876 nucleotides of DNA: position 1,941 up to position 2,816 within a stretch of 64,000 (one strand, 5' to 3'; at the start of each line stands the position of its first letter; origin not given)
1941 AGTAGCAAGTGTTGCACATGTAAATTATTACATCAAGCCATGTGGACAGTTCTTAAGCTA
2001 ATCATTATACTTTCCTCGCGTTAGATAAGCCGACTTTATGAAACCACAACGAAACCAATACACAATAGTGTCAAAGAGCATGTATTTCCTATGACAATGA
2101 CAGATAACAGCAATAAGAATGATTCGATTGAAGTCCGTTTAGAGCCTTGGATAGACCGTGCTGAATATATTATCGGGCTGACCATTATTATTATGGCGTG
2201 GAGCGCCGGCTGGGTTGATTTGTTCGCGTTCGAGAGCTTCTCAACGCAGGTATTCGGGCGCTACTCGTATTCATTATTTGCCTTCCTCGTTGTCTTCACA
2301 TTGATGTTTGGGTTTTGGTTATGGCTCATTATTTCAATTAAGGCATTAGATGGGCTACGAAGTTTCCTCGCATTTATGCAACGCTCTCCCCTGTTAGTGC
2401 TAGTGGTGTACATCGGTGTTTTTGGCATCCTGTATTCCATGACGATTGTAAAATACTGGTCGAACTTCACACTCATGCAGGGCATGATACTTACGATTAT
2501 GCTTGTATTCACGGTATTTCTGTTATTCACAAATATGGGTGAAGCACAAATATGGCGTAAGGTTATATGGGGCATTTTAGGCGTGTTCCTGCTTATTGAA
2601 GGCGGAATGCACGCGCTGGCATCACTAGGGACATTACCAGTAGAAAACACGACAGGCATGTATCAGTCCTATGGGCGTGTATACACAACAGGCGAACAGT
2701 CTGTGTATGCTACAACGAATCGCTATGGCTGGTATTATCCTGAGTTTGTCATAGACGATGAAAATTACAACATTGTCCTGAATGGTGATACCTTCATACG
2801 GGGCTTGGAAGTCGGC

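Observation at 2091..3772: Unknown polytopic membrane protein translationally coupled to the first NRPS-cluster enzyme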

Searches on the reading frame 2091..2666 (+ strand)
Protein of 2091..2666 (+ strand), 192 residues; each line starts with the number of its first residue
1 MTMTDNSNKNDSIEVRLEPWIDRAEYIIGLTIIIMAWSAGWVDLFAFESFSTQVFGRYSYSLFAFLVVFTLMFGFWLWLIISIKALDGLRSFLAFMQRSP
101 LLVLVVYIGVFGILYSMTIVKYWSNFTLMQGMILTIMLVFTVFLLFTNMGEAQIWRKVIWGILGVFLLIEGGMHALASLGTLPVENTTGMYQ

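Call 82: predict_structure(alignment_id=A3)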
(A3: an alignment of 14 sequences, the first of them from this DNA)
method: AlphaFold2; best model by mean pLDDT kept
length: 192 residues; sequences in the alignment: 14
mean_pLDDT: 82.2   pTM: 0.72
mean pLDDT of the five models: 82.2, 81.5, 78.7, 78.5, 77.9
residues with pLDDT >= 90: 60; 70-90: 105; 50-70: 16; < 50: 11
segments of 3 or more residues with pLDDT < 50: 1-6, 188-192
pLDDT, mean of each block of 10 residues (from residue 1): 49 81 92 95 83 79 91 94 93 88 89 84 83 91 81 73 83 82 59 44
secondary structure, 60 per line:
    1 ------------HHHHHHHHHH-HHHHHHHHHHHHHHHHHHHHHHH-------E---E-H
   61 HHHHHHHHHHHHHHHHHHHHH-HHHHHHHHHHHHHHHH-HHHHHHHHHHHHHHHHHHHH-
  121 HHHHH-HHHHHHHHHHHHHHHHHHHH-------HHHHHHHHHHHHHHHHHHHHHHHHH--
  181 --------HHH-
elements in order: H13-22 H24-46 H60-81 H83-98 H100-119 H121-125 H127-146 H154-178
